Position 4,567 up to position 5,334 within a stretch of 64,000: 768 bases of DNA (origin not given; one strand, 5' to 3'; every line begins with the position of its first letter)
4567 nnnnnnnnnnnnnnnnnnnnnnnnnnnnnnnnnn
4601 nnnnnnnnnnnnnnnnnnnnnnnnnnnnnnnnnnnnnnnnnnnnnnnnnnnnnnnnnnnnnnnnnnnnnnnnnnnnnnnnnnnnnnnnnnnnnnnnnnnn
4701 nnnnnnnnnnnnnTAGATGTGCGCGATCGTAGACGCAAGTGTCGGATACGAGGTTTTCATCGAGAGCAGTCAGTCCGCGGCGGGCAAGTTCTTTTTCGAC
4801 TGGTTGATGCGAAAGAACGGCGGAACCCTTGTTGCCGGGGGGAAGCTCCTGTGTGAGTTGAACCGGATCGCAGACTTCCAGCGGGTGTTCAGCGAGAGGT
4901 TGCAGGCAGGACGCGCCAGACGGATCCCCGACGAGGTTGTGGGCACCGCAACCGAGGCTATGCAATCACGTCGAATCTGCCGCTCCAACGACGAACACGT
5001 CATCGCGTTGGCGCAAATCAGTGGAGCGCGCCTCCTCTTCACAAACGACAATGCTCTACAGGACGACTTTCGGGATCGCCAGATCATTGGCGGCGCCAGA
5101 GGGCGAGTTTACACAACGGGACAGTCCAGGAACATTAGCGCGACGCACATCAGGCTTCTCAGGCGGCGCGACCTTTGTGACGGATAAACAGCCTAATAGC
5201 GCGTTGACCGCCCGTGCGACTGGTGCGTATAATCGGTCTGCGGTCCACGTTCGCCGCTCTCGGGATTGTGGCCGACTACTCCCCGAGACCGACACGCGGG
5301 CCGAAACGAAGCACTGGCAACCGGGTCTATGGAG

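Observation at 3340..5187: Second ATPase-effector pair: ABC-type ATPase directly abutting a PIN-like nuclease gene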

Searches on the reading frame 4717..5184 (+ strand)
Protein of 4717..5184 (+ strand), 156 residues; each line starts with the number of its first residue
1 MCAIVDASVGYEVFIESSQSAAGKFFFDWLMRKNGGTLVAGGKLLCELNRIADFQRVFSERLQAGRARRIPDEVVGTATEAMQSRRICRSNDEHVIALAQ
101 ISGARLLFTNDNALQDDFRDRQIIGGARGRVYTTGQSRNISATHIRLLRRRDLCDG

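Call 3: search_protein_families(library=pfam, proteins=[window:4717-5184:+], max_evalue=1)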
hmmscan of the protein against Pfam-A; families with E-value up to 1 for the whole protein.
window:4717-5184:+ (156 aa): 3 families
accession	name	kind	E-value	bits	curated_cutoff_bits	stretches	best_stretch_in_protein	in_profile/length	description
PF01850.27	PIN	-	0.00026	22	23.6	1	4-115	2-115/120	PIN domain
PF13470.12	PIN_3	-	0.026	15.8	27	1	4-113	3-115/115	PIN domain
PF18477.7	PIN_9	-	0.14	12.8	26.3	1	88-123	73-108/116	PIN like domain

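Call 4: search_protein_families(library=padloc, proteins=[window:4717-5184:+], max_evalue=1)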
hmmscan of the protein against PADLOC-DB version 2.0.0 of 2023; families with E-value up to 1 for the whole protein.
window:4717-5184:+ (156 aa): 0 families

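Call 5: search_protein_families(library=ncbifam, proteins=[window:4717-5184:+], max_evalue=1)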
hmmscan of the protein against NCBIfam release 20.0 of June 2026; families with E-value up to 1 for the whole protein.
window:4717-5184:+ (156 aa): 1 family
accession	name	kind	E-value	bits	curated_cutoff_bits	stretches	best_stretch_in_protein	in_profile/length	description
TIGR03584.1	PseF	equivalog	0.15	11.7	205.7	1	87-119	44-76/222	pseudaminic acid cytidylyltransferase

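Call 6: find_homologous_proteins(query=window:4717-5184:+, max_evalue=0.001)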
Query window:4717-5184:+ (156 aa): 699 proteins with E <= 0.001 among 808 candidates; the best 120 are listed.
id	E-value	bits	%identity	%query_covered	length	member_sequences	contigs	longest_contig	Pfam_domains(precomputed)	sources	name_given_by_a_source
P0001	1.5e-96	338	100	100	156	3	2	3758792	-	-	-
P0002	5.6e-70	252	75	100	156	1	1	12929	-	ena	-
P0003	8.3e-70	252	76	100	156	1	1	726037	-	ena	-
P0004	2.4e-69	250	75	100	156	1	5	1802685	-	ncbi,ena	-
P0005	4.3e-69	249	74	100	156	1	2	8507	-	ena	-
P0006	8.5e-69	248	72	100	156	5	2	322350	PF01850.28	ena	-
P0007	1.1e-68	248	72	100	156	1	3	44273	PF01850.28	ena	-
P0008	2.3e-68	247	73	100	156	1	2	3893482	-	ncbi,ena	-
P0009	1.3e-67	244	71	100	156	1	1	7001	-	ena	-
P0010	2.2e-67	244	72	100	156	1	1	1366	PF01850.28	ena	-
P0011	2.8e-66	240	70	100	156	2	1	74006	-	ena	-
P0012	5.9e-66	239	70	100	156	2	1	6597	-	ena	-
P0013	6.7e-66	239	70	100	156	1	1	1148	PF01850.28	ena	-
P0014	1.2e-65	238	70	100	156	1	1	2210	-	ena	-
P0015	1.4e-65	238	69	100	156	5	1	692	PF01850.28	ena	-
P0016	2.9e-65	237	69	99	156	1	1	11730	PF01850.28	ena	-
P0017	8.1e-65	235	70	100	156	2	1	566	PF01850.28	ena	-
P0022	1.6e-62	228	66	99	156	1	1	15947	PF01850.28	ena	-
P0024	3.3e-62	227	67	100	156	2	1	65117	PF01850.28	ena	-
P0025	3.8e-62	227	67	100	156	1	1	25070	PF01850.28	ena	-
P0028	1.3e-61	225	68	100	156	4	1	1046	PF01850.28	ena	-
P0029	1.4e-60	222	68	100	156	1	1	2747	PF01850.28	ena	-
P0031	9.0e-57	209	65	100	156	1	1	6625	PF01850.28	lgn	-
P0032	3.2e-56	207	65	92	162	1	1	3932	PF01850.28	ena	-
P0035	6.2e-56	207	63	100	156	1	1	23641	PF01850.28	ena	-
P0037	9.2e-56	206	64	99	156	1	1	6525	PF01850.28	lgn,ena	-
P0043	1.3e-54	202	60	100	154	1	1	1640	PF01850.28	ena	-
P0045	3.3e-54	201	62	100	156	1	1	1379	PF01850.28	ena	-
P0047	5.2e-54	200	62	100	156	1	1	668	PF01850.28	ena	-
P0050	1.6e-53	199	63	99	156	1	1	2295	PF01850.28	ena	-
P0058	4.4e-51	191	63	100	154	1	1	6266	PF01850.28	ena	-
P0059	5.6e-51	191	62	100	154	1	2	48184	PF01850.28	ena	-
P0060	7.8e-51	190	59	99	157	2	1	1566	PF01850.28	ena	-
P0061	8.5e-51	190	57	100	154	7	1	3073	PF01850.28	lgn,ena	-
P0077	3.0e-48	182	61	99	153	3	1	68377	PF01850.28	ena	-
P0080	1.7e-47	179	59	99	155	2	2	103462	PF01850.28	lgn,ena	-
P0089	1.2e-45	173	57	99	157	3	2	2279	PF01850.28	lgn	-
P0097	8.9e-45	170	54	100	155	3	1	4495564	-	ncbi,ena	-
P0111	1.2e-43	167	56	99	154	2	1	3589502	PF01850.28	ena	-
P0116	3.6e-43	165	54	100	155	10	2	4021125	-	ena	-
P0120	5.1e-42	161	55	99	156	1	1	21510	PF01850.28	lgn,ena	-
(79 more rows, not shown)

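Call 7: search_solved_structures(query=window:4717-5184:+, max_evalue=10, show_alignments=2)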
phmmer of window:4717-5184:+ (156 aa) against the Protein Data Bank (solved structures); distinct sequences matched with E-value up to 10: 0.

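Call 9: find_encoding_contigs(protein=P0001, flank=6000, max_places=3)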
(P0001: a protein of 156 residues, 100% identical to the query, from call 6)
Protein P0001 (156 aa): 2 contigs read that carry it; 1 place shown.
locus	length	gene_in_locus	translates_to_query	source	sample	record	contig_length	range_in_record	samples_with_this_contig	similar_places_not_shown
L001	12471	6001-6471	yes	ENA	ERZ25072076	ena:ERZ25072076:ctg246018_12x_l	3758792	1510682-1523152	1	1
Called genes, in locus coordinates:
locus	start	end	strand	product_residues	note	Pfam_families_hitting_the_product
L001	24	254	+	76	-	PF00578:AhpC-TSA, PF08534:Redoxin (weak)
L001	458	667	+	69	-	-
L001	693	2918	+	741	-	PF04234:CopC, PF05425:CopD, PF00034:Cytochrom_C, PF13442:Cytochrome_CBB3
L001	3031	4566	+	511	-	-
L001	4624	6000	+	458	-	PF13175:AAA_15, PF13304:AAA_21, PF13175:AAA_15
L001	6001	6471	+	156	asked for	-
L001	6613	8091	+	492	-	PF13522:GATase_6, PF13537:GATase_7, PF00156:Pribosyltran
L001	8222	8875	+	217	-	PF00551:Formyl_trans_N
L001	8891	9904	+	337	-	PF00586:AIRS, PF02769:AIRS_C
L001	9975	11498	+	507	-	PF02661:Fic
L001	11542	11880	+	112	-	-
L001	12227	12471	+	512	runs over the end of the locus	PF02142:MGS, PF01808:AICARFT_IMPCHas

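Call 10: find_encoding_contigs(protein=P0097, flank=6000, max_places=3)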
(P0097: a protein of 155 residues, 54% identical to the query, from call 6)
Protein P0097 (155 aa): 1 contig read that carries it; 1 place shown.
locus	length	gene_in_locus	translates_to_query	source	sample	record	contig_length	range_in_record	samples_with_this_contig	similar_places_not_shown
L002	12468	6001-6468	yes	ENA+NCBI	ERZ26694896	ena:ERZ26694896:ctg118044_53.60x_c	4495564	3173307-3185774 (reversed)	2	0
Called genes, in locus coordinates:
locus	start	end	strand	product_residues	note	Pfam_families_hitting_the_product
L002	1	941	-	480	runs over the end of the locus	PF00083:Sugar_tr, PF07690:MFS_1, PF12832:MFS_1_like (faint), PF07690:MFS_1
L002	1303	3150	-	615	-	PF01012:ETF, PF00766:ETF_alpha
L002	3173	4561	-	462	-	PF17767:NAPRTase_N, PF04095:NAPRTase, PF17956:NAPRTase_C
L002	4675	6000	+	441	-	PF13175:AAA_15, PF13304:AAA_21, PF13175:AAA_15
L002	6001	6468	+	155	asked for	-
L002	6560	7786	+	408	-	PF01960:ArgJ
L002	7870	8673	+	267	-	PF00696:AA_kinase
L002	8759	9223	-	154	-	PF24777:DUF7700 (weak)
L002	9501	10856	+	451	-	PF00578:AhpC-TSA (weak), PF17991:Thioredoxin_10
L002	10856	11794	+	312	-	-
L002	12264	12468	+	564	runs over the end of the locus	PF02776:TPP_enzyme_N, PF00205:TPP_enzyme_M, PF02775:TPP_enzyme_C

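Call 11: find_encoding_contigs(protein=P0116, flank=6000, max_places=3)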
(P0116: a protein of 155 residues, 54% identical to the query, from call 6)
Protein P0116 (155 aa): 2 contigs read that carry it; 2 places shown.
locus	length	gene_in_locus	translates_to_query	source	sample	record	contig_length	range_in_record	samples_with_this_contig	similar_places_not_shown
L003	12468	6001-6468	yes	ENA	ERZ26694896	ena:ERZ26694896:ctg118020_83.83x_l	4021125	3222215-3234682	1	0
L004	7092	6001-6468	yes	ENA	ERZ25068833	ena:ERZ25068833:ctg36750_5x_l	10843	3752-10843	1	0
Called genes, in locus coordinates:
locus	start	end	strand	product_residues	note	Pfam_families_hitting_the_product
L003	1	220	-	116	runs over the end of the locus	PF05942:PaREP1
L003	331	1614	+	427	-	PF06245:DUF1015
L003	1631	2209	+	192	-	PF05685:Uma2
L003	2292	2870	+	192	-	PF05685:Uma2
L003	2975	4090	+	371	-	PF00266:Aminotran_5, PF01053:Cys_Met_Meta_PP (weak)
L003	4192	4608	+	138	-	-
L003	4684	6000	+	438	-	PF13175:AAA_15, PF13476:AAA_23 (weak), PF13304:AAA_21, PF13175:AAA_15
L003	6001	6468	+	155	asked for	-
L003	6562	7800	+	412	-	PF01960:ArgJ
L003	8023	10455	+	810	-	PF13289:SIR2_2, PF25199:nSTAND_NTPase5, PF20720:nSTAND3 (faint)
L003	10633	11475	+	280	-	PF00696:AA_kinase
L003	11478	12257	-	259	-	PF13489:Methyltransf_23, PF05175:MTS, PF05401:NodS (weak), PF06325:PrmA (weak), PF08241:Methyltransf_11, PF08242:Methyltransf_12, PF13649:Methyltransf_25, PF13847:Methyltransf_31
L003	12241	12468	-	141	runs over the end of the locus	-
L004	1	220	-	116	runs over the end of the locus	PF05942:PaREP1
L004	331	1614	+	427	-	PF06245:DUF1015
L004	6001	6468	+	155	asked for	-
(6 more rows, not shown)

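Call 20: predict_structure(alignment_id=A1)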
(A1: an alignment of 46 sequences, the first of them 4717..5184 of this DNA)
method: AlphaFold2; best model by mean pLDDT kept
length: 156 residues; sequences in the alignment: 46
mean_pLDDT: 94.8   pTM: 0.90
mean pLDDT of the five models: 94.8, 94.6, 94.1, 93.1, 92.8
residues with pLDDT >= 90: 141; 70-90: 14; 50-70: 1; < 50: 0
segments of 3 or more residues with pLDDT < 50: none
pLDDT, mean of each block of 10 residues (from residue 1): 96 97 98 93 96 97 96 95 91 95 97 97 90 96 95 83
secondary structure, 60 per line:
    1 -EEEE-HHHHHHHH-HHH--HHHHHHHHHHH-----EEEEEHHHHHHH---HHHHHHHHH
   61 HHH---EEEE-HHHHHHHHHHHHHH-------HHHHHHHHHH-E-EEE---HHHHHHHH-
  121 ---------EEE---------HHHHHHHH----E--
elements in order: E2-5 H7-14 H21-31 E37-41 H42-48 H52-63 E67-70 H72-85 H93-102 E106-108 H112-119 E130-132 H142-149

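Call 21: find_related_loci(query=A1, collection=genome_contigs, flank=8000)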
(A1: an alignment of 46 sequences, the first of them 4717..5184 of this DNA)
Query A1 (156 aa) in genome_contigs; peptide patterns used: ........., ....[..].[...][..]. (x = any residue, [..] = any of these).
233 stretches matched a pattern; 225 encode a relative of the query (tblastn E <= 1e-3); the best 80 are kept; 80 distinct loci.
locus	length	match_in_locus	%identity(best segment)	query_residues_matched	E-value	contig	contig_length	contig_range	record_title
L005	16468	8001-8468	75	1-156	2e-75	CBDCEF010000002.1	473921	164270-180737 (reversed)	MAG: Dehalococcoidia bacterium isolate c259e03a-9b86-4cdb-a37a-9c02718a3515 genome assembly, contig: contig_2, whole gen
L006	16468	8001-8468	69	1-156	8e-70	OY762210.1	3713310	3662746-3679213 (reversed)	MAG: Dehalococcoidia bacterium isolate 6876e8b5-2850-4095-a133-48836ebfd8cd genome assembly, chromosome: 1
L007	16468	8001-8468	65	1-156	2e-65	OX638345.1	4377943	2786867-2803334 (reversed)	MAG: uncultured Dehalococcoidia bacterium isolate 64bd3295-a2ac-4bb0-a587-f708157bf7f0 genome assembly, chromosome: 1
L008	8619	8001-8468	65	1-156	6e-65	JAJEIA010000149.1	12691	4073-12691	MAG: Dehalococcoidia bacterium isolate p16x63bins.3 k141_768563, whole genome shotgun sequence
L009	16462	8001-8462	65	1-156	5e-59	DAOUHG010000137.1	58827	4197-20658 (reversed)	MAG TPA_asm: Dehalococcoidia bacterium isolate S1_7 k129_442066, whole genome shotgun sequence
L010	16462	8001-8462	63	1-156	2e-55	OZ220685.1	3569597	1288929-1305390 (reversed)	MAG: Dehalococcoidia bacterium isolate 2a27cef4-6af2-4f96-82a3-29fad4755a7e genome assembly, chromosome: 1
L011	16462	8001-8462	59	1-156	6e-53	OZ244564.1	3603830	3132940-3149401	MAG: Dehalococcoidia bacterium isolate a84dde77-3f5b-4fe2-88b4-04aa9f9f1767 genome assembly, chromosome: 1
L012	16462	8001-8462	57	1-155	5e-52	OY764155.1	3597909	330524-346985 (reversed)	MAG: Dehalococcoidia bacterium isolate 8f8fc053-1767-4988-ba26-2aa978362f9c genome assembly, chromosome: 1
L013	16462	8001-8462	59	1-155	3e-52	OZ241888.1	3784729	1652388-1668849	MAG: Dehalococcoidia bacterium isolate 46affbec-5afd-4908-a2aa-6a71a6f589da genome assembly, chromosome: 1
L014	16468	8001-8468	55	1-154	1e-49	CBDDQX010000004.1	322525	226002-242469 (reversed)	MAG: Dehalococcoidia bacterium isolate 8444951f-8005-4b54-b322-73b6ad57e0fa genome assembly, contig: contig_4, whole gen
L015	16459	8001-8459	54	1-155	3e-49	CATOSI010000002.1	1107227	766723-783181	MAG: uncultured Dehalococcoidia bacterium isolate 741b7de0-5fbb-4305-b724-e82bd623809b genome assembly, contig: contig_2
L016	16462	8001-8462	54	1-154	4e-49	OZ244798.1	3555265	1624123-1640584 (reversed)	MAG: Chloroflexota bacterium isolate 2a568fc5-af87-46f8-82f8-bda4512a6bab genome assembly, chromosome: 1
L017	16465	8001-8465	54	1-156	1e-48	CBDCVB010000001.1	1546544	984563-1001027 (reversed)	MAG: Dehalococcoidia bacterium isolate d5c82b8d-a2a1-4fea-8c1d-b29084ec870d genome assembly, contig: contig_1, whole gen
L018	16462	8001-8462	60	1-155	1e-52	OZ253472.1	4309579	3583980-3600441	MAG: Dehalococcoidia bacterium isolate 530a8394-237e-405c-b316-5e5b388c5070 genome assembly, chromosome: 1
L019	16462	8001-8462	54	1-154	2e-47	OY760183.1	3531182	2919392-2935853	MAG: Chloroflexota bacterium isolate 1e5240b1-722b-4dd6-bc08-6f4f73fd4587 genome assembly, chromosome: 1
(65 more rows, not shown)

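Call 25: fold_search(model_id=the predicted structure, library=pdb)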
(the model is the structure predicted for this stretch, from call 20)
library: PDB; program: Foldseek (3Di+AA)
matches with E <= 10: 543; with E <= 0.001: 0
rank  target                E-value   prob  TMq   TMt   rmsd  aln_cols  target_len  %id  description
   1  5x3t_B                2.0e-03  1.00  0.48  0.53   5.4       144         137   21  VapBC from Mycobacterium tuberculosis (released 2017-06-07)
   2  7vwo_A                1.3e-02  0.99  0.53  0.57   4.1       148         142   18  TA complex from Mycobacterium tuberculosis (released 2022-11-16)
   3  3zvk_C                1.5e-02  0.97  0.46  0.53   5.8       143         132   14  Crystal structure of VapBC2 from Rickettsia felis bound to a DNA fragment from their promoter (released 2011-12-14)
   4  1w8i                  1.6e-02  0.95  0.47  0.47   6.3       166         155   14  The Structure of gene product af1683 from Archaeoglobus fulgidus. (released 2004-11-16)
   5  9c5w_C                1.9e-02  0.77  0.41  0.40   8.7       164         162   13  Crystal structure of cyclodehydratase RohQ in complex with imidazole (released 2025-07-23)
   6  9oq8_C                2.6e-02  0.77  0.41  0.40   8.6       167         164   13  Crystal structure of selenomethionine-substituted cyclodehydratase RohQ (released 2025-07-23)
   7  5ecw_A                3.6e-02  0.91  0.47  0.54   6.4       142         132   14  Structure of the Shigella flexneri VapC mutant D7A (released 2016-02-17)
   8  7by3_B                5.0e-02  0.89  0.43  0.52   6.5       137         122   14  Toxin-antitoxin complex from klebsiella pneumoniae (released 2021-04-28)
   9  2fe1                  5.3e-02  0.95  0.48  0.56   6.6       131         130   18  Crystal Structure of PAE0151 from Pyrobaculum aerophilum (released 2005-12-27)
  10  7by2_B                5.3e-02  0.84  0.40  0.49   6.5       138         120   14  Toxin-antitoxin complex from Klebsiella pneumoniae (released 2021-04-28)
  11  7pax_B                5.3e-02  0.51  0.39  0.33   9.2       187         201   12  Structure of the human heterotetrameric cis-prenyltransferase complex in complex with magnesium, FsPP and IPP (released 2022-06-01)
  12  9c5w_A                5.7e-02  0.66  0.42  0.40   8.8       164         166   12  Crystal structure of cyclodehydratase RohQ in complex with imidazole (released 2025-07-23)
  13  7pay_B                7.8e-02  0.38  0.37  0.32   9.8       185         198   12  Structure of the human heterotetrameric cis-prenyltransferase complex in complex with magnesium and GGsPP (released 2022-06-01)
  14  9r0e_B                8.3e-02  0.44  0.39  0.34   9.4       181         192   11  Structure of the human heterotetrameric cis-prenyltransferase complex harboring NgBR-S249T in complex with magnesium,  (released 2025-10-29)
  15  6w2l_B                9.4e-02  0.35  0.38  0.32   9.4       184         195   11  Crystal structure of human dehydrodolichyl diphosphate synthase (NgBR/DHDDS) in complex with Mg and IPP (released 2020-08-19)
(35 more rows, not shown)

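Call 30: find_related_loci(query=A1, collection=viral_contigs, flank=8000)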
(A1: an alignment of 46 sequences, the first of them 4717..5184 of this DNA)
Query A1 (156 aa) in viral_contigs; peptide patterns used: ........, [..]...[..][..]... (x = any residue, [..] = any of these).
53 stretches matched a pattern, but none encodes a relative of the query by tblastn (E <= 1e-3).

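Call 31: search_dna_similar(query=window:4717-5184:+, collection=plasmids, mode=protein, max_evalue=0.001, max_rows=20)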
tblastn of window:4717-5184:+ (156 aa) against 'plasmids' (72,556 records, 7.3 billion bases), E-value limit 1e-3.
No match.

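Call 68: search_protein_representatives(alignment_id=A1)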
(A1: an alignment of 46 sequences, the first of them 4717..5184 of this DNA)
Query: 46 sequences, 155 profile positions. Proteins with E-value up to 0.001 (for the whole library): 1908; up to 1e-10: 1315; up to 1e-30: 193. The best 150 are listed.
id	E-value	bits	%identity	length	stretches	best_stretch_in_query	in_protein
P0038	1.9e-67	242.3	-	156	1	1-154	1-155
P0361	3.8e-60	218.5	-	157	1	1-154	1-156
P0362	4.1e-58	211.9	-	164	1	1-150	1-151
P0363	2.8e-57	209.2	-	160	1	1-154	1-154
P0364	2.1e-55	203.1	-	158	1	1-154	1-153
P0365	1.4e-52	194.0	-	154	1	1-154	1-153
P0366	2.8e-52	193.0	-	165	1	1-154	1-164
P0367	9.9e-52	191.2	-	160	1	1-151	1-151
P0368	1.3e-50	187.6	-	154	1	1-154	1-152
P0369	7.6e-50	185.1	-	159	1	1-154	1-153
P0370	2.3e-49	183.5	-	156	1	1-153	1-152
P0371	7.4e-49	181.9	-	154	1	1-154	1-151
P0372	7.8e-49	181.8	-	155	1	1-154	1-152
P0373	1.2e-48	181.2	-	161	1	1-154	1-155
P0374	2.9e-48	179.9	-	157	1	1-154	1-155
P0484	9.0e-35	136.1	-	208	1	1-129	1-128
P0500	3.0e-33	131.1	-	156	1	1-147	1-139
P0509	1.3e-32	129.1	-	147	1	1-122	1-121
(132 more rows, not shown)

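Call 69: find_encoding_contigs(protein=P0500, flank=5000, max_places=3)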
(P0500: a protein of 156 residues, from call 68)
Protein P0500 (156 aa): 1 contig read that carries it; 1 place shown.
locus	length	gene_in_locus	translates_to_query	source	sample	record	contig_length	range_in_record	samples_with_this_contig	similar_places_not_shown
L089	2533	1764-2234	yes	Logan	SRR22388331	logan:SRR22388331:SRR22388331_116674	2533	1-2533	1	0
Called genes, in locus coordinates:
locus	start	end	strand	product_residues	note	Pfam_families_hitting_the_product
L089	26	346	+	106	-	-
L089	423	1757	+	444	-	PF13304:AAA_21, PF13175:AAA_15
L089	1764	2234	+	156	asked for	-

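Call 71: find_encoding_contigs(protein=P0484, flank=6000, max_places=3)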
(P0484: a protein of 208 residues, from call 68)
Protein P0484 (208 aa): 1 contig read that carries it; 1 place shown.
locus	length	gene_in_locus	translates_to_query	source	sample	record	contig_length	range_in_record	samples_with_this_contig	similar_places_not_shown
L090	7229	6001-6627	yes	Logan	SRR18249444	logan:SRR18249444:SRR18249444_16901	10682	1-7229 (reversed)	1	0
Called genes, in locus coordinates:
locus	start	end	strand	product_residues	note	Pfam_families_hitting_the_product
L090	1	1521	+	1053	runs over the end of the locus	PF02012:BNR (faint), PF15899:BNR_6 (faint), PF15902:Sortilin-Vps10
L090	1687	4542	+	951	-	PF00675:Peptidase_M16, PF05193:Peptidase_M16_C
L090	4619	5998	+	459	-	PF13175:AAA_15, PF13476:AAA_23 (weak), PF13304:AAA_21, PF13175:AAA_15 (weak)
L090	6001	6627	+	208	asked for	-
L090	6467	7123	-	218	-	PF00082:Peptidase_S8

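Call 72: find_encoding_contigs(protein=P0509, flank=6000, max_places=3)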
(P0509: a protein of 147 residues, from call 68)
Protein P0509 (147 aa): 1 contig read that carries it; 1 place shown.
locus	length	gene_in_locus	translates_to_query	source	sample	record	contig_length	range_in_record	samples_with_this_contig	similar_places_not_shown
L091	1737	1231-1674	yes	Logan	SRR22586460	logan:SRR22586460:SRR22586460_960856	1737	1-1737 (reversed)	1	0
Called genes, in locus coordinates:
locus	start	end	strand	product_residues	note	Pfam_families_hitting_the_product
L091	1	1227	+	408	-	?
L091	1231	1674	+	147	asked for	-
